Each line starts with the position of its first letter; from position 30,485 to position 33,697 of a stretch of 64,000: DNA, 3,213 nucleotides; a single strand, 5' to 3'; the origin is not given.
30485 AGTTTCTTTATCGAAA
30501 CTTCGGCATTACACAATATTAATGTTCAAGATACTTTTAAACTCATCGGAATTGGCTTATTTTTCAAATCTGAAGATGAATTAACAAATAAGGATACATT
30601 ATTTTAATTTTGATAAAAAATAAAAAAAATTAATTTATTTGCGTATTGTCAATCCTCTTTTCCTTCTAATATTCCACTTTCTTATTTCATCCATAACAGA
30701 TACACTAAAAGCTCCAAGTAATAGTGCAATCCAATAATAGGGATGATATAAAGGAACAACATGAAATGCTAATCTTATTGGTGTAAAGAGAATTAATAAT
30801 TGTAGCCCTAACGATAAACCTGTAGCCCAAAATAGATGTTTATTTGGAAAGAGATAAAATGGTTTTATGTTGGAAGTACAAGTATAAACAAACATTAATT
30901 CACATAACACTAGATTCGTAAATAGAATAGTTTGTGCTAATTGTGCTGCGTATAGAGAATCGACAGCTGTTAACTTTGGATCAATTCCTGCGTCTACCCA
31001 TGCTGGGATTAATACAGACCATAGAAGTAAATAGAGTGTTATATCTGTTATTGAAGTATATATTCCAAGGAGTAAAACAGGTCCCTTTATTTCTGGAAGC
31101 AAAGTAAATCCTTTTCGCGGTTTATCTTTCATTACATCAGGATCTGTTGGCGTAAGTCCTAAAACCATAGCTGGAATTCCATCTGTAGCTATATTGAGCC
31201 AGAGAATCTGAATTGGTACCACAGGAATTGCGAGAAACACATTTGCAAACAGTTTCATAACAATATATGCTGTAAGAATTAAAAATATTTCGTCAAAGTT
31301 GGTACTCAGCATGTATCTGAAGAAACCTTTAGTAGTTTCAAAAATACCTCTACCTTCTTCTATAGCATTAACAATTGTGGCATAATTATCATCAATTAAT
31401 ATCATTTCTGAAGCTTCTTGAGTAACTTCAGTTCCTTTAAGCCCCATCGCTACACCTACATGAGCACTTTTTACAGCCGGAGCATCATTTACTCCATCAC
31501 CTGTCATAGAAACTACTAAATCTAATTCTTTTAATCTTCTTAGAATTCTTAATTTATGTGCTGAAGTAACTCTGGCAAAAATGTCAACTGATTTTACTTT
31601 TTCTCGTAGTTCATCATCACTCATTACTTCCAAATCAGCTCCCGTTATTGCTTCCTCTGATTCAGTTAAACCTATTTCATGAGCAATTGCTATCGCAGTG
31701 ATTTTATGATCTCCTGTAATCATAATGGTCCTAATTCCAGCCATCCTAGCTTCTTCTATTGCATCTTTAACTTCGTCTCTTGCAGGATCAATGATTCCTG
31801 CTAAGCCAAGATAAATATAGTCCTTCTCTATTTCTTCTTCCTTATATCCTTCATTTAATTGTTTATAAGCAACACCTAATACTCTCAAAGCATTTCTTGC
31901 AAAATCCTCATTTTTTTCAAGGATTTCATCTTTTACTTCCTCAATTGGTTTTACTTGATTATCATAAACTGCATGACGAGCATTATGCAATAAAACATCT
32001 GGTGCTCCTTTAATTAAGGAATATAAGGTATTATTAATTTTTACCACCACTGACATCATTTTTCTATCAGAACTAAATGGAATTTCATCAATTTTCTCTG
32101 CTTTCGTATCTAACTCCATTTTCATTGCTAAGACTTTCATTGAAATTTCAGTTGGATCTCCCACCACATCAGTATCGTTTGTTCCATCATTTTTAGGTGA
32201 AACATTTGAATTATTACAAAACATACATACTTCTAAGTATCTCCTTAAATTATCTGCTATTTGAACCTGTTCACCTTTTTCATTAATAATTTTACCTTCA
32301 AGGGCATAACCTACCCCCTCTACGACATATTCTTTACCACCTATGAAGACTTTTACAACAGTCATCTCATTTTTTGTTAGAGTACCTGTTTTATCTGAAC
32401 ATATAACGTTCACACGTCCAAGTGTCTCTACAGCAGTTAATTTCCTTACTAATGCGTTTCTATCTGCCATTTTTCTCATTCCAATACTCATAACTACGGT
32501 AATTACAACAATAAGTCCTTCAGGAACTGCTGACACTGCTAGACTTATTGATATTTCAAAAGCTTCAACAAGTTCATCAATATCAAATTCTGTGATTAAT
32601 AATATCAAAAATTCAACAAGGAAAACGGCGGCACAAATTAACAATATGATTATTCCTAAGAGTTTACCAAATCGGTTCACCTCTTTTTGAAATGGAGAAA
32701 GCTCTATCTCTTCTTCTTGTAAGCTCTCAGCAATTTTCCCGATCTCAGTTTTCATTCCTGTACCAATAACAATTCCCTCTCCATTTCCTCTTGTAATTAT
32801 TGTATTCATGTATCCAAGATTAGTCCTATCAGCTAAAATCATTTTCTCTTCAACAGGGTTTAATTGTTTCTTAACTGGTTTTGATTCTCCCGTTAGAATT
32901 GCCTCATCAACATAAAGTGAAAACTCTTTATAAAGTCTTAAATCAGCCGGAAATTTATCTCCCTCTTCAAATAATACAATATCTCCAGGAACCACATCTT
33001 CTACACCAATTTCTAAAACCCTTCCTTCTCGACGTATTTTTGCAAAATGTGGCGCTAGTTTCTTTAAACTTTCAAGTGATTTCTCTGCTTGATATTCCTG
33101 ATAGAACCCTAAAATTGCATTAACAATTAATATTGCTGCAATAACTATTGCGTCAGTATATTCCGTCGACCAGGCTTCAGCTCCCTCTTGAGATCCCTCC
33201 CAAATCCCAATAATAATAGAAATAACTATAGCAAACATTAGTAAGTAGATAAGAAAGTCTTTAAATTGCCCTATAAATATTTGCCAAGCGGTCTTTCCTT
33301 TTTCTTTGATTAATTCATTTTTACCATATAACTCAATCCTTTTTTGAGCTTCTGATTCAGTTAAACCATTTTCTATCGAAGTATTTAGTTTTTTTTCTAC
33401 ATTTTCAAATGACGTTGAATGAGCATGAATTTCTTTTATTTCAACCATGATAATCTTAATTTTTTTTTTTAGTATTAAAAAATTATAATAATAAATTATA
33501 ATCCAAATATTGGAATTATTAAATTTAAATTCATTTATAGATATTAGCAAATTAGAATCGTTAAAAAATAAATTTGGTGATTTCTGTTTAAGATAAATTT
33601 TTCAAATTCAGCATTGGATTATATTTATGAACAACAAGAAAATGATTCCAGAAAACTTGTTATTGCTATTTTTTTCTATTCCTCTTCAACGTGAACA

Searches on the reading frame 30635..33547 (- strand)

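Call 84: search_protein_families(library=pfam, proteins=[window:30635-33547:-], max_evalue=0.00001)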
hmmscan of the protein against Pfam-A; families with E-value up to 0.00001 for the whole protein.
window:30635-33547:- (970 aa): 5 families
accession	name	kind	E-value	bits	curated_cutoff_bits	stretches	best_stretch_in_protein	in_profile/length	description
PF00122.25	E1-E2_ATPase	-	4.3e-47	160.4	28.1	1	164-362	2-180/181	E1-E2 ATPase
PF00689.26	Cation_ATPase_C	-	2.8e-33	115.6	27.3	1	775-958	3-174/175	Cation transporting ATPase, C-terminus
PF00690.31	Cation_ATPase_N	-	3.3e-22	78.3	20.4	1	43-110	2-69/69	Cation transporter/ATPase, N-terminus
PF13246.12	Cation_ATPase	-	1.1e-17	64.2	21.7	1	443-525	2-90/91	Cation transport ATPase (P-type)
PF00702.32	Hydrolase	-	7.8e-17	62.7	26.4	1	525-696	37-191/191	haloacid dehalogenase-like hydrolase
